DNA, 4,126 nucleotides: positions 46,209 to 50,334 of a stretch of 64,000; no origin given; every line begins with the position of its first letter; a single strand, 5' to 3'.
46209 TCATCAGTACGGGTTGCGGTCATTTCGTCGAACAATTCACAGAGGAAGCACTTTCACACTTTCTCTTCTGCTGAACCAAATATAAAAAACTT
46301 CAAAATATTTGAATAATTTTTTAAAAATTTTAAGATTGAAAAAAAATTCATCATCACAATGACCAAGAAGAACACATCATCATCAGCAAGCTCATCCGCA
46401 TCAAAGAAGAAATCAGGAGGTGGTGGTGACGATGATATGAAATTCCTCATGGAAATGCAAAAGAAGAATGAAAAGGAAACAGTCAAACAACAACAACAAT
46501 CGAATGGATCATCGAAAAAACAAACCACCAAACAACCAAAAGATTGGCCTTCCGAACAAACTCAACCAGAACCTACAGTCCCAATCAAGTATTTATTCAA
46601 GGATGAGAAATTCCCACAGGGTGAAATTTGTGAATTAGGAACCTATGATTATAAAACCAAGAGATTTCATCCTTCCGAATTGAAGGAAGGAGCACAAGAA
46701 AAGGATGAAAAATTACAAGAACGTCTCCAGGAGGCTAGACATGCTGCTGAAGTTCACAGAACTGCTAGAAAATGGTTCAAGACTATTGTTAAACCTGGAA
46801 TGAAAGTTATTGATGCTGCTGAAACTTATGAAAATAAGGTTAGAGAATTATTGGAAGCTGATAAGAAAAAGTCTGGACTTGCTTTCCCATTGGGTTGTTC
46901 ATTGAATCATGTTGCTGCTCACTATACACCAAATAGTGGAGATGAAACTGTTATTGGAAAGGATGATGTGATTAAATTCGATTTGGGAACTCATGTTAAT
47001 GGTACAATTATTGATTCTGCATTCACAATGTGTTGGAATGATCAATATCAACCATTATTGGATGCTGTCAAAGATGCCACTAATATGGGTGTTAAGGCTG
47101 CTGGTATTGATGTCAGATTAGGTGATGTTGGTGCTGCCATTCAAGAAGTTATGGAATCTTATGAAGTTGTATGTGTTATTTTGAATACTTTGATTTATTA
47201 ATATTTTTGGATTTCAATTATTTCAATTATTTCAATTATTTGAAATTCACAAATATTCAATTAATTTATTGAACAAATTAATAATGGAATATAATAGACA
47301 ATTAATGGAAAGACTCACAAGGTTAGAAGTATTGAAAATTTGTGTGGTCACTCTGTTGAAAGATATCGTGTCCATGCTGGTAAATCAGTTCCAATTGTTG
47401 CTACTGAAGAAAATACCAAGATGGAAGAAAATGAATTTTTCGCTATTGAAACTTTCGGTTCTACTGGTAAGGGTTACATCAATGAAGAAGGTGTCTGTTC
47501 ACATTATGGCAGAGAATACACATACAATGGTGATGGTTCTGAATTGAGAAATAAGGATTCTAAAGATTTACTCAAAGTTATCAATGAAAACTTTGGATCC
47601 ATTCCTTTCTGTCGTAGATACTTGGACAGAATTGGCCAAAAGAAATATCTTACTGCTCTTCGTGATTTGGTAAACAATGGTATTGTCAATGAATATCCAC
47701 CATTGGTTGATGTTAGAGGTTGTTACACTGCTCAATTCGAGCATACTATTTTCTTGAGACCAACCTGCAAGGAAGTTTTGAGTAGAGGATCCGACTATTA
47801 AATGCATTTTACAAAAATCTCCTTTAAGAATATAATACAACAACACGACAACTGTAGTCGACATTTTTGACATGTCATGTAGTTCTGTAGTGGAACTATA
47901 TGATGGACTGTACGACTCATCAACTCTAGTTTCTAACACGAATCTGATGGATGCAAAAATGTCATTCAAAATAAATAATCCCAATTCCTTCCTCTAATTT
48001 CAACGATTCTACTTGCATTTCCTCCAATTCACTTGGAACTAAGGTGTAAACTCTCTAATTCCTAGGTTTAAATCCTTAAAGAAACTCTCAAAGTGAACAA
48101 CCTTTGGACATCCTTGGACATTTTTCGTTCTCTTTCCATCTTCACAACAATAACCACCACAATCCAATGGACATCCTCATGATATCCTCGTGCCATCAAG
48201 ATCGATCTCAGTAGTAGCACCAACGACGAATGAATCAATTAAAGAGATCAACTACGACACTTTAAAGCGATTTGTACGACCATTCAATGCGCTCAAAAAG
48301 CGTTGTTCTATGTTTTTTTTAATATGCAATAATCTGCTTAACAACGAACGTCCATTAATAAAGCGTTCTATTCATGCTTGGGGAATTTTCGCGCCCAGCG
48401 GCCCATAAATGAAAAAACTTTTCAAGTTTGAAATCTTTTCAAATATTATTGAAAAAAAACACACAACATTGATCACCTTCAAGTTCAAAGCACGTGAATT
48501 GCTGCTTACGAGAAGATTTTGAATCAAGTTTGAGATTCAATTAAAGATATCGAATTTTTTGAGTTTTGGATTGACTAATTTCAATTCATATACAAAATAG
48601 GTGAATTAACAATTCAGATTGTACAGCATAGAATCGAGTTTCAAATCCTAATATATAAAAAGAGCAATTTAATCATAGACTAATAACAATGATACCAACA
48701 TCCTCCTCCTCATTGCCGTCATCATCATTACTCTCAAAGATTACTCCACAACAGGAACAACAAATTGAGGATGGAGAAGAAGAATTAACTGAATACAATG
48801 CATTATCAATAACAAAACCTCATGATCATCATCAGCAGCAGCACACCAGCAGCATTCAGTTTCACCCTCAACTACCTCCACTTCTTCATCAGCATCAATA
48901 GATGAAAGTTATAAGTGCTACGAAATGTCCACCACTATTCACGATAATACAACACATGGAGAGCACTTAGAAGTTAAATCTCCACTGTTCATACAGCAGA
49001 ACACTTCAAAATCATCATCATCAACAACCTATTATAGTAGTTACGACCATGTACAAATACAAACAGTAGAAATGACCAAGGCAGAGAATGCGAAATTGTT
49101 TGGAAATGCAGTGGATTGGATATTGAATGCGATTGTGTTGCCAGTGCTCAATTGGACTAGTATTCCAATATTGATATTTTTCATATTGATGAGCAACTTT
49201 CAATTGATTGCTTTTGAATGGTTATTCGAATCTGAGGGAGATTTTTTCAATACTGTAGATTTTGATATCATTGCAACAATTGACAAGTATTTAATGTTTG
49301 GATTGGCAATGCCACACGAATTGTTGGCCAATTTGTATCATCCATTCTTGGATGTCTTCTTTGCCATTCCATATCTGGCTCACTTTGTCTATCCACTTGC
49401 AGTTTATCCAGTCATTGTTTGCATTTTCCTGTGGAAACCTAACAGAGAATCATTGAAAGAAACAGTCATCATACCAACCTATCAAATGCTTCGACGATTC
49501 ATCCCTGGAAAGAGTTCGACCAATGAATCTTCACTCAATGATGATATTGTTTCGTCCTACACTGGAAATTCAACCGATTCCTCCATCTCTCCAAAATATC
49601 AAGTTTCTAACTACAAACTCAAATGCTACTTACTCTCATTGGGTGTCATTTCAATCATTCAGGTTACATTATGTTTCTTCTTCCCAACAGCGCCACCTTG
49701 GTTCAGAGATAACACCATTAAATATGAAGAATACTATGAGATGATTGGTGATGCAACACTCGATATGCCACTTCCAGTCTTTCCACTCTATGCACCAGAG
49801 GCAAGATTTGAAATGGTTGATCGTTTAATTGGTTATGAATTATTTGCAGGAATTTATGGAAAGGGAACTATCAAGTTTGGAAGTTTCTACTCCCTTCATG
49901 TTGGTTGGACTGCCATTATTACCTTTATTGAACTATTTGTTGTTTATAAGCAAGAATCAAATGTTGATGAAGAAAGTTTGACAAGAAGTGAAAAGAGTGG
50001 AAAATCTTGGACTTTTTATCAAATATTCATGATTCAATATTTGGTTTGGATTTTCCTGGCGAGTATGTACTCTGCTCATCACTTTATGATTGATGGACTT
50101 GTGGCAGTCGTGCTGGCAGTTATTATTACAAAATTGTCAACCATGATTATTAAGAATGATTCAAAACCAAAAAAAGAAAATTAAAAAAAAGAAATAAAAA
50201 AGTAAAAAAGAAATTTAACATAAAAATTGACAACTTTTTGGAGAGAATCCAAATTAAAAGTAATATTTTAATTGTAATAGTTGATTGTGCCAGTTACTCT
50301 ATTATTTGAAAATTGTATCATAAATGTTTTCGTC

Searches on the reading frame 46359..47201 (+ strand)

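Call 15: search_protein_families(library=pfam, proteins=[window:46359-47201:+], max_evalue=0.0001)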
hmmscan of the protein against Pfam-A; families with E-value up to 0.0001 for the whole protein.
window:46359-47201:+ (280 aa): 1 family
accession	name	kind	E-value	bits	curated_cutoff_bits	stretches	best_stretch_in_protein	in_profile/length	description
PF00557.29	Peptidase_M24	-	4e-20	72.9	23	1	126-268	3-144/208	Metallopeptidase family M24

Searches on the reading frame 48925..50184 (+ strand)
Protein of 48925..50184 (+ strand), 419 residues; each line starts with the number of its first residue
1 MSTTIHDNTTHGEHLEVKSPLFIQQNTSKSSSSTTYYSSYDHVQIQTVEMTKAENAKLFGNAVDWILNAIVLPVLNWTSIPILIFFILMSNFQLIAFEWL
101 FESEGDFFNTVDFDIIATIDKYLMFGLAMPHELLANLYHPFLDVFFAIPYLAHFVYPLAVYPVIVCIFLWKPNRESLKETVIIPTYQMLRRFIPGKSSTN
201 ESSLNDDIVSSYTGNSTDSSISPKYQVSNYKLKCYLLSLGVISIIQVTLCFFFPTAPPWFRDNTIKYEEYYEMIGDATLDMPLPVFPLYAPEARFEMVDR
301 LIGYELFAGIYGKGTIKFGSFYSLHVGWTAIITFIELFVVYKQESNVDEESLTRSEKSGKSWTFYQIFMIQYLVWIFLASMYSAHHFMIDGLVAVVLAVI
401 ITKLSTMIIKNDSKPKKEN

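Call 15: search_protein_families(library=pfam, proteins=[window:48925-50184:+], max_evalue=0.0001)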
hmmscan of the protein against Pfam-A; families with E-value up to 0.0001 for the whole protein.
window:48925-50184:+ (419 aa): 2 families
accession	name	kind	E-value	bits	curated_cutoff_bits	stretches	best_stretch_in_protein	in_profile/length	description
PF14378.12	PAP2_3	-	1.7e-08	34.9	27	0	364-402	150-188/190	PAP2 superfamily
PF01569.27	PAP2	-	3.3e-05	24.1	27.2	1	233-410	3-126/130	PAP2 superfamily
